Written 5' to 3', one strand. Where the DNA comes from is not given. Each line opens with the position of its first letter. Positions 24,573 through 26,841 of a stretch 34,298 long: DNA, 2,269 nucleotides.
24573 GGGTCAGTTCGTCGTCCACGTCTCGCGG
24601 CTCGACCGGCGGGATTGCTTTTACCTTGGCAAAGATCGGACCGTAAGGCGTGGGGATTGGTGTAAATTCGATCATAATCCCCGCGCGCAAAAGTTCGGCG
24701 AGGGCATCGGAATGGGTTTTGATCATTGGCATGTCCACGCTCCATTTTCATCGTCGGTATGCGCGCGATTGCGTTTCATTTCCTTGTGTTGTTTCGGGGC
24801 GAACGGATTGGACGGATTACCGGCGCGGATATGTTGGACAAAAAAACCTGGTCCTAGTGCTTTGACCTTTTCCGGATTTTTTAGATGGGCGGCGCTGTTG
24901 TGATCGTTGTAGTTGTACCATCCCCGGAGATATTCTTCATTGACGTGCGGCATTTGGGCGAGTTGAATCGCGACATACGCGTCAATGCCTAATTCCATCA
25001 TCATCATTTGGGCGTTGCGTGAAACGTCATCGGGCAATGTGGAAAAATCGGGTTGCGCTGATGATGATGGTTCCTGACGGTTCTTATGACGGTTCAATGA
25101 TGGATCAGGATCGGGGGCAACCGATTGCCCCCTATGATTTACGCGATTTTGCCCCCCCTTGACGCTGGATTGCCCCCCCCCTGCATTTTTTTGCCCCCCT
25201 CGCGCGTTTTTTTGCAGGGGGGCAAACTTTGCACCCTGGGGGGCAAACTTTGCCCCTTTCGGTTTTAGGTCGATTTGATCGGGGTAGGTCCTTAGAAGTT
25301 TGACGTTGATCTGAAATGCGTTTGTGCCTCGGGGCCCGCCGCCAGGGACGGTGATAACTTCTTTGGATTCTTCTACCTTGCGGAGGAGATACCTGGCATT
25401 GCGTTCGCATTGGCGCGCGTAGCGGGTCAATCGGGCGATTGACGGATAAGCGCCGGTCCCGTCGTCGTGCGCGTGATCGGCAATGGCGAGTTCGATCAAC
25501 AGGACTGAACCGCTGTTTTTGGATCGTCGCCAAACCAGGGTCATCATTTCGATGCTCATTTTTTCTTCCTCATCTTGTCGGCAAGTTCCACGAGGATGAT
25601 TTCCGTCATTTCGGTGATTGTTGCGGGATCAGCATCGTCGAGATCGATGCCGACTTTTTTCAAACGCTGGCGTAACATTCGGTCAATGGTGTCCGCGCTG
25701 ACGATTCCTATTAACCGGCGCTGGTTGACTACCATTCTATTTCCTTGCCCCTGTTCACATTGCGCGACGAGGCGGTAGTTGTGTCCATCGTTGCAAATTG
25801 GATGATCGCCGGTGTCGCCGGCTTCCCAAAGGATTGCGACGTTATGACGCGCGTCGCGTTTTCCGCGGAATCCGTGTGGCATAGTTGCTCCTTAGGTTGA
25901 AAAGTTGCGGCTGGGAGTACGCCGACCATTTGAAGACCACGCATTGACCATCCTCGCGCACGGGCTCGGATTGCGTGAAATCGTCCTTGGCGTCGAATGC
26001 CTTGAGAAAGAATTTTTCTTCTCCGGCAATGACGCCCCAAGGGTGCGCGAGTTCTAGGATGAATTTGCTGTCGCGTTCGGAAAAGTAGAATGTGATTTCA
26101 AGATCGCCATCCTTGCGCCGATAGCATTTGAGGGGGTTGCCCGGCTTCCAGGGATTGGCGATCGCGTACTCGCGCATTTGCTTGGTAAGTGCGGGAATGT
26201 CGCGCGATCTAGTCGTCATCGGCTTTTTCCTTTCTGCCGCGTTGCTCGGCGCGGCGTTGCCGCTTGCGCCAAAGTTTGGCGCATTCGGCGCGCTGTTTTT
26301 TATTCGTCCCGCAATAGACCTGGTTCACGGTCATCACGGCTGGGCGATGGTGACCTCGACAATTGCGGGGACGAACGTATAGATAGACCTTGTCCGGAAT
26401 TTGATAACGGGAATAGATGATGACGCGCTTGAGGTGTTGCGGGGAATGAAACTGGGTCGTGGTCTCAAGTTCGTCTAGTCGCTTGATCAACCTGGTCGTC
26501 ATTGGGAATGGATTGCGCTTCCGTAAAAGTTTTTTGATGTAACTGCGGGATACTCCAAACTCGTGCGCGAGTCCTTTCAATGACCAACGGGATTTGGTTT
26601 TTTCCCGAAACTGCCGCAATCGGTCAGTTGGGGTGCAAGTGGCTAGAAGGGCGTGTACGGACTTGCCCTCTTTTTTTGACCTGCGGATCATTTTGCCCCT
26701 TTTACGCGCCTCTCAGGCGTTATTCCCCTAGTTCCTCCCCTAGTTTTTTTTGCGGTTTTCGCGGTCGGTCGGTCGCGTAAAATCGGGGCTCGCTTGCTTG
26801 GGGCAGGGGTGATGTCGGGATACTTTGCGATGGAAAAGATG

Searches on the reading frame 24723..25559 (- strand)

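Call 9: search_protein_families(library=pfam, proteins=[window:24723-25559:-], max_evalue=0.01)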
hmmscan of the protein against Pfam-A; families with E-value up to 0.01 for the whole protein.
window:24723-25559:- (278 aa): 1 family
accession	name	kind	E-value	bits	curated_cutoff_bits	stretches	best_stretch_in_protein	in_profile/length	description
PF13730.12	HTH_36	-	0.0018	18.5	25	1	18-64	6-51/55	Helix-turn-helix domain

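Call 73: search_protein_families(library=phrogs, proteins=[window:24723-25559:-], max_evalue=0.001)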
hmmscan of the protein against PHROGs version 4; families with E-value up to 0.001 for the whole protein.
window:24723-25559:- (278 aa): 5 families
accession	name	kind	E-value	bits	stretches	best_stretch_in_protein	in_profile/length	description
phrog_1032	-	DNA, RNA and nucleotide metabolism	5.9e-11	43.9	1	1-265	1-253/281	replication initiation protein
phrog_8540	-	DNA, RNA and nucleotide metabolism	4.4e-07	31.3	1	1-89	1-80/196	replication initiation O-like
phrog_11896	-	DNA, RNA and nucleotide metabolism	9e-06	26.8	1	1-214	1-211/225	primosomal protein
phrog_6643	-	DNA, RNA and nucleotide metabolism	0.00015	22.3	1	1-48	1-47/313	replication initiation protein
phrog_270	-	DNA, RNA and nucleotide metabolism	0.00046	20.7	1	1-165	31-168/383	replication initiation protein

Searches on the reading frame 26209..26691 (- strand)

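Call 71: search_protein_families(library=pfam, proteins=[window:26209-26691:-], max_evalue=0.01)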
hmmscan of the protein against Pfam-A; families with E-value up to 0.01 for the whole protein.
window:26209-26691:- (160 aa): 3 families
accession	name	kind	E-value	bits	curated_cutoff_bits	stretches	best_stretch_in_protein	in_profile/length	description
PF13560.12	HTH_31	-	2e-05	25.2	27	1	23-74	4-52/64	Helix-turn-helix domain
PF00165.29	HTH_AraC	-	0.00049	20.6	26.6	1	29-58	2-31/42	Bacterial regulatory helix-turn-helix proteins, AraC family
PF01381.28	HTH_3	-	0.002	18.6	23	1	25-60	1-35/55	Helix-turn-helix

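Call 73: search_protein_families(library=phrogs, proteins=[window:26209-26691:-], max_evalue=0.001)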
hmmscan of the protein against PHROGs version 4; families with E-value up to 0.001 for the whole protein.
window:26209-26691:- (160 aa): 2 families
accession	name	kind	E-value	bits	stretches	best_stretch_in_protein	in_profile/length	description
phrog_8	-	transcription regulation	0.00067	20.2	1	23-61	79-116/346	transcriptional regulator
phrog_836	-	transcription regulation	0.00072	20.7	0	24-60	85-121/133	late transcriptional activator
